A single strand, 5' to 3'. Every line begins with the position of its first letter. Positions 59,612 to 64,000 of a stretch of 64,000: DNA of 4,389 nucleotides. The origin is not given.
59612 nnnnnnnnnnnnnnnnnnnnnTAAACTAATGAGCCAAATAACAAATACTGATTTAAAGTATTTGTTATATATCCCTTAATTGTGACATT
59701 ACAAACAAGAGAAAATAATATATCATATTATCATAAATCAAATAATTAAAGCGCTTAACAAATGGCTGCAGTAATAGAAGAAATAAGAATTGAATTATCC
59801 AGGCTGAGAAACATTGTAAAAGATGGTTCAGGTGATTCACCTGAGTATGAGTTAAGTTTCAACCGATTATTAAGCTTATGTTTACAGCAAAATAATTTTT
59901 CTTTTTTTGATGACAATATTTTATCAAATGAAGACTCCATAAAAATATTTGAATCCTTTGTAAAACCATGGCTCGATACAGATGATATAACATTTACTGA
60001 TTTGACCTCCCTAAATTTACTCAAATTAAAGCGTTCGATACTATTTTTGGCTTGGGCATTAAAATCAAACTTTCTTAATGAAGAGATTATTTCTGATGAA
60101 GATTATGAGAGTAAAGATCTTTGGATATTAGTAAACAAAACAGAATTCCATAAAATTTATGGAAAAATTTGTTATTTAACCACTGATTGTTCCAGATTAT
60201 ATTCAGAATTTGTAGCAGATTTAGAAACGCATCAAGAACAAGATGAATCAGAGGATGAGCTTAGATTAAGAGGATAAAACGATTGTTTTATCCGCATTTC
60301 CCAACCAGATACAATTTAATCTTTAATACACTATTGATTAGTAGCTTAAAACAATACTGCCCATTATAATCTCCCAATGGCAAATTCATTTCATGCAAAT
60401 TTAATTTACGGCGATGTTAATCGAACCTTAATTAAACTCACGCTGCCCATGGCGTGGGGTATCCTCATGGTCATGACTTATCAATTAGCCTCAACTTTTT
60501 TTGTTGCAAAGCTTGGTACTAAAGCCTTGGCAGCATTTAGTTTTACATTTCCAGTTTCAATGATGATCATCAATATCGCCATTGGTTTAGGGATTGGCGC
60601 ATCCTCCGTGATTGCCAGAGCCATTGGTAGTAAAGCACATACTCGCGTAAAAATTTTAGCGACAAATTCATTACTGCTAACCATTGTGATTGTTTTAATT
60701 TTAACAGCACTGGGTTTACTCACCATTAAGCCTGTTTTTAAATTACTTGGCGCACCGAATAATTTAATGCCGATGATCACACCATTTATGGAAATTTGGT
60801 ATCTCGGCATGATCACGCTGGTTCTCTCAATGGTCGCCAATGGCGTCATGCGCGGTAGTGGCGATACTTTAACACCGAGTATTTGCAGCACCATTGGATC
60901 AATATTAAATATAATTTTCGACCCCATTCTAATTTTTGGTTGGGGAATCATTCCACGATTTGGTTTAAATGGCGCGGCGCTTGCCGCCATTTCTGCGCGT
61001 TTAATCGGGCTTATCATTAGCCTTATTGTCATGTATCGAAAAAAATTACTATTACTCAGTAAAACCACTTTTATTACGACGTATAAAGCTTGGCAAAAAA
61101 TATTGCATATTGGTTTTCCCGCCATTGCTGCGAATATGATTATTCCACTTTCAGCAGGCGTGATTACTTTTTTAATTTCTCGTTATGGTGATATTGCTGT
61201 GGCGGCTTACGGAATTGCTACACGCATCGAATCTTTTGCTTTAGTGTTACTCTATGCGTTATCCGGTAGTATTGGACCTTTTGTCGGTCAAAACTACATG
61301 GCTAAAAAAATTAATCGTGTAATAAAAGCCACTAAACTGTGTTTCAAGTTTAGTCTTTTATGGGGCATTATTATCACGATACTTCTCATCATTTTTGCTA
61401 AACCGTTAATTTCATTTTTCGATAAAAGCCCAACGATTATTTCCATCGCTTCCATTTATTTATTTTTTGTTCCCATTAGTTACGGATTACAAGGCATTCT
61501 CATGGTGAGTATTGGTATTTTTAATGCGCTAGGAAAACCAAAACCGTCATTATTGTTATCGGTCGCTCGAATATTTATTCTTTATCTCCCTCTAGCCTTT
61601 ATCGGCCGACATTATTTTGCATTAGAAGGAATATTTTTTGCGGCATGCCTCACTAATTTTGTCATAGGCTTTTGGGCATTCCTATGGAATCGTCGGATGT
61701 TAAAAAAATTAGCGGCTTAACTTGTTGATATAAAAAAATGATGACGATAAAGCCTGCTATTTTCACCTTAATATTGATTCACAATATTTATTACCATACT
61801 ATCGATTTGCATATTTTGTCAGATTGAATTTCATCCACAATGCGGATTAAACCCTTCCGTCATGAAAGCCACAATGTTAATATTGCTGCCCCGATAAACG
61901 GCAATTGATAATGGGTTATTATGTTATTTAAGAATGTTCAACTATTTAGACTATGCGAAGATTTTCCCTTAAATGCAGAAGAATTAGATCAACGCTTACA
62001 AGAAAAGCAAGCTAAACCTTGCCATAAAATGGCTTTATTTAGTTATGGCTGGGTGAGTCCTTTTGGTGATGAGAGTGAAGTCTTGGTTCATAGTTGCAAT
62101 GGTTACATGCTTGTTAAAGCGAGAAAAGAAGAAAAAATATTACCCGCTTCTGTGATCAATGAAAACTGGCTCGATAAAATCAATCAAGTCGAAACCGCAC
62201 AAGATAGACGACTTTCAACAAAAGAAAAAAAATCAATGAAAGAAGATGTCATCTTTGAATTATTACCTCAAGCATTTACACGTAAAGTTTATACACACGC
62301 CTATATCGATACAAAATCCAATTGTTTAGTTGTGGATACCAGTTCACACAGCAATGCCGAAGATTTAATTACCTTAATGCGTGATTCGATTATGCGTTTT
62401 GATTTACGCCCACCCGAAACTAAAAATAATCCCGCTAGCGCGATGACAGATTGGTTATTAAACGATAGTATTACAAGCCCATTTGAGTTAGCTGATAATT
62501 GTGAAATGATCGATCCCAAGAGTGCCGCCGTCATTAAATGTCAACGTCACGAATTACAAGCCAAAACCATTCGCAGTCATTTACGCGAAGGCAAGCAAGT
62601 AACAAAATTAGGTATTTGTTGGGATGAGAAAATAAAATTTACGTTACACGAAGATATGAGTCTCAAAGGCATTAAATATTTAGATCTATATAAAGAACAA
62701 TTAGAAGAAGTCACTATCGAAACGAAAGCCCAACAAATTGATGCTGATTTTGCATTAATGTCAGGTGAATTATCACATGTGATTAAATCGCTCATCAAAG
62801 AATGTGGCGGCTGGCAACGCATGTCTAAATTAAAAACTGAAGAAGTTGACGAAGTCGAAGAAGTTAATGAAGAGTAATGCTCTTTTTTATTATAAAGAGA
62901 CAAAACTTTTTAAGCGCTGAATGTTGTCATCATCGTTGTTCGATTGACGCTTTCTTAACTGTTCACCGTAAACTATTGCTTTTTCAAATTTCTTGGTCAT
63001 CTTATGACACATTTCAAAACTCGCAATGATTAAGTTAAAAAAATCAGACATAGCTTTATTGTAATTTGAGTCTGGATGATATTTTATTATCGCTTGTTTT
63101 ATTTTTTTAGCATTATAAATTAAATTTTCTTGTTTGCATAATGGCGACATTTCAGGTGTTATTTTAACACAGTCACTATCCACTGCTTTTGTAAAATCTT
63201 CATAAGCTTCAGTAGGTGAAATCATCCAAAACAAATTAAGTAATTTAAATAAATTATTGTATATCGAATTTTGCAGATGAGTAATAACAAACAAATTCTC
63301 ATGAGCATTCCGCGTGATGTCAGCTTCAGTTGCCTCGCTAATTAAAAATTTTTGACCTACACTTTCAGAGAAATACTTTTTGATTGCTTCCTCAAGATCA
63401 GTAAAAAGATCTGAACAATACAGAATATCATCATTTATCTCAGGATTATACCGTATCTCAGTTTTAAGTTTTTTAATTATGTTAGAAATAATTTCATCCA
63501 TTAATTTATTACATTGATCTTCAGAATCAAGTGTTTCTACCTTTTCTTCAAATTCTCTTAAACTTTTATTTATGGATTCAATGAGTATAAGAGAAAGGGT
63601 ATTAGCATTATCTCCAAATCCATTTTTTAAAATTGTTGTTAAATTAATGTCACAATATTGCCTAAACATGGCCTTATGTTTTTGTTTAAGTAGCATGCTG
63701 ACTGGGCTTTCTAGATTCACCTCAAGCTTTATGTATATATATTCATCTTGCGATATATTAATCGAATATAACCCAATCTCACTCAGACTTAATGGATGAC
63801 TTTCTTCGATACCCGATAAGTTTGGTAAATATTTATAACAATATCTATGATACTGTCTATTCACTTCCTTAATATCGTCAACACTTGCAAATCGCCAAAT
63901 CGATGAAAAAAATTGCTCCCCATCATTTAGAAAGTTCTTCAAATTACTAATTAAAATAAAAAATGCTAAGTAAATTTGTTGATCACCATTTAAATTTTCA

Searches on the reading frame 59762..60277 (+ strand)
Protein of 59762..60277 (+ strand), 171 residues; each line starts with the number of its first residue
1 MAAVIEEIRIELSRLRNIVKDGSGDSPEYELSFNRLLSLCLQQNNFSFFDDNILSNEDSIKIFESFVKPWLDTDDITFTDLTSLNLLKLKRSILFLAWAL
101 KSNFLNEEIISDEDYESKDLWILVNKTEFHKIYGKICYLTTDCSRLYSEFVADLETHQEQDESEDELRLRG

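Call 6: search_protein_families(library=pfam, proteins=[window:59762-60277:+])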
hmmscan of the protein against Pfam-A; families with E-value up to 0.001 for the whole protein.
window:59762-60277:+ (171 aa): 0 families

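Call 8: search_protein_families(library=ncbifam, proteins=[window:59762-60277:+])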
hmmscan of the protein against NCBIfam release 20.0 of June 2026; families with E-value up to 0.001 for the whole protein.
window:59762-60277:+ (171 aa): 0 families

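Call 15: search_protein_families(library=pfam, proteins=[window:59762-60277:+])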
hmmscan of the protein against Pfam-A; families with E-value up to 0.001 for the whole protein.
window:59762-60277:+ (171 aa): 0 families

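Call 63: search_protein_families(library=pfam, proteins=[window:59762-60277:+], max_evalue=1)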
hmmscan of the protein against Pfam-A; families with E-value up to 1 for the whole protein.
window:59762-60277:+ (171 aa): 0 families

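Call 68: predict_structure(protein=window:59762-60277:+)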
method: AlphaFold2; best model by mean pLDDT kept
length: 171 residues; sequences in the alignment: 1
mean_pLDDT: 46.5   pTM: 0.46
mean pLDDT of the five models: 46.5, 45.6, 45.0, 42.7, 41.9
residues with pLDDT >= 90: 0; 70-90: 4; 50-70: 44; < 50: 123
segments of 3 or more residues with pLDDT < 50: 43-89, 97-151, 153-155, 157-162, 164-171
pLDDT, mean of each block of 10 residues (from residue 1): 58 63 63 63 42 42 48 37 42 49 36 37 38 39 45 46 45 34
secondary structure, 60 per line:
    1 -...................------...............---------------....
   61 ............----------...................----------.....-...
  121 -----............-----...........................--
elements in order: H2-20 H27-41 H57-72 H83-101 H112-116 H126-137 H143-169

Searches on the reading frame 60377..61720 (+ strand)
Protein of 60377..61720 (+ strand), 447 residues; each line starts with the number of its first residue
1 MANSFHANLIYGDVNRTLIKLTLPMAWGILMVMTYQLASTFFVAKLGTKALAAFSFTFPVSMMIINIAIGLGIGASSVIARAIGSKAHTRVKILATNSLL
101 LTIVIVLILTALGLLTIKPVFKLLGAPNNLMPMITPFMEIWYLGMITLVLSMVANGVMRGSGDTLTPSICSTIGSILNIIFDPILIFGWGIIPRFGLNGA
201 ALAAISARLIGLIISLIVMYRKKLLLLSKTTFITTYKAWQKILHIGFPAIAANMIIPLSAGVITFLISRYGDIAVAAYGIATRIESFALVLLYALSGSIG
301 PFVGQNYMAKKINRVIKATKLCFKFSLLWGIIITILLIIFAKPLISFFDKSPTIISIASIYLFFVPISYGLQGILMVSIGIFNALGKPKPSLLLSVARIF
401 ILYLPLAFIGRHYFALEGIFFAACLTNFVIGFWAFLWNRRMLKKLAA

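Call 6: search_protein_families(library=pfam, proteins=[window:60377-61720:+])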
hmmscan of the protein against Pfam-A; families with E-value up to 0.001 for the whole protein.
window:60377-61720:+ (447 aa): 3 families
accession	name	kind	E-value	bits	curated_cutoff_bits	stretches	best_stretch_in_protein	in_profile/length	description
PF01554.23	MatE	-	7.9e-54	182.1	24.9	2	24-184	1-161/161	MatE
PF01943.22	Polysacc_synt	-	1.1e-08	35.2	28.2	1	46-294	30-260/274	Polysaccharide biosynthesis protein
PF03023.19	MurJ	-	0.00036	19.7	27.4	1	32-251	218-428/451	Lipid II flippase MurJ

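Call 8: search_protein_families(library=ncbifam, proteins=[window:60377-61720:+])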
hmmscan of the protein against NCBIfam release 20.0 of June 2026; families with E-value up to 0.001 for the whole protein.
window:60377-61720:+ (447 aa): 12 families
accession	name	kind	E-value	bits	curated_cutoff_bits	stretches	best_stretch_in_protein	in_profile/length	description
TIGR00797.1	matE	subfamily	2.4e-71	240.7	147.4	1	24-416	1-390/396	MATE family efflux transporter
NF041801.1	MATE_SolL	equivalog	2.1e-50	171.8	780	1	6-436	10-444/458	solanimycin export family MATE transporter SolL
NF007130.1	PRK09575.1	equivalog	9e-30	104.3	445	1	14-430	4-419/435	MATE family efflux transporter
NF000131.1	MATE_multi_MepA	equivalog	1.9e-25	90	850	1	14-431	14-427/451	multidrug efflux MATE transporter MepA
NF052396.1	MATE_WgkD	equivalog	1.3e-18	67.3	510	1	20-389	7-373/428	tryglysin-associated MATE efflux transporter WgkD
NF000217.1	MATE_multi_FepA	equivalog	2.1e-18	66.6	900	1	17-430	16-427/443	multidrug efflux MATE transporter FepA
NF007562.1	PRK10189.1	equivalog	1.9e-17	63.2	465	1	16-363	27-380/470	EmmdR/YeeO family multidrug/toxin efflux MATE transporter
NF001214.0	PRK00187.1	equivalog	6.7e-16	58.3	449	1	18-409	12-410/464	NorM family multidrug efflux MATE transporter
NF007690.0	PRK10367.1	equivalog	9.6e-11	41.2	409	1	14-367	7-359/441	MATE family efflux transporter DinF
TIGR02900.1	spore_V_B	equivalog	4.5e-09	35.6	372.3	1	43-430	27-423/488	stage V sporulation protein B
NF045539.1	MATE_efflux1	equivalog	7.4e-08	31.9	350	1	76-243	61-227/411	MATE family Na+-driven efflux transporter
NF041358.1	GntT_guanitoxin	equivalog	2.3e-06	26.9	525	1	20-415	17-411/438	guanitoxin biosynthesis MATE family efflux transporter GntT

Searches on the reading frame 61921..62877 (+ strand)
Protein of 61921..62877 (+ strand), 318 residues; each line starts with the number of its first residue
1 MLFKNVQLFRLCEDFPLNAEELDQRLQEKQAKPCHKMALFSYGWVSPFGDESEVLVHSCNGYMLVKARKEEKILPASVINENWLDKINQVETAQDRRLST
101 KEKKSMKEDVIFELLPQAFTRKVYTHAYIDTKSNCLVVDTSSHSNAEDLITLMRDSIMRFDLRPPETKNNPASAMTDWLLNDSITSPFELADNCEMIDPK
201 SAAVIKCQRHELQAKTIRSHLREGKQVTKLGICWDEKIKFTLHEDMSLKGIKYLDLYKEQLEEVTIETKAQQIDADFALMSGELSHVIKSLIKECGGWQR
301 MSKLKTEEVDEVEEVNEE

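Call 6: search_protein_families(library=pfam, proteins=[window:61921-62877:+])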
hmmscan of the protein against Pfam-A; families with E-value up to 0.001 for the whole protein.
window:61921-62877:+ (318 aa): 1 family
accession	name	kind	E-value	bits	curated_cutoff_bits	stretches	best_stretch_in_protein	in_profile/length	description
PF04381.17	RdgC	-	1.4e-102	343.5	25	1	1-297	1-297/298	Putative exonuclease, RdgC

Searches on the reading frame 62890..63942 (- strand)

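Call 8: search_protein_families(library=ncbifam, proteins=[window:62890-63942:-])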
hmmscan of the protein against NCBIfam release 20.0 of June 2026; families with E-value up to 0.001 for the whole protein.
window:62890-63942:- (350 aa): 0 families

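Call 15: search_protein_families(library=pfam, proteins=[window:62890-63942:-])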
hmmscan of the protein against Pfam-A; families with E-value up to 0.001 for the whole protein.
window:62890-63942:- (350 aa): 0 families

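Call 63: search_protein_families(library=pfam, proteins=[window:62890-63942:-], max_evalue=1)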
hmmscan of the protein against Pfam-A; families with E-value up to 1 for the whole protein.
window:62890-63942:- (350 aa): 3 families
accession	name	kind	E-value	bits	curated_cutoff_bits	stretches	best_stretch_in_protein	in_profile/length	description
PF00226.36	DnaJ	-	0.065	13.8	27.8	1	282-310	22-51/63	DnaJ domain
PF21243.3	ECT2_BRCT0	-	0.14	12.6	27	1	211-233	28-50/79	ECT2, BRCT0 domain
PF18041.7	MapZ_EC1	-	0.72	10.6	33.1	1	270-342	38-109/129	MapZ extracellular domain 1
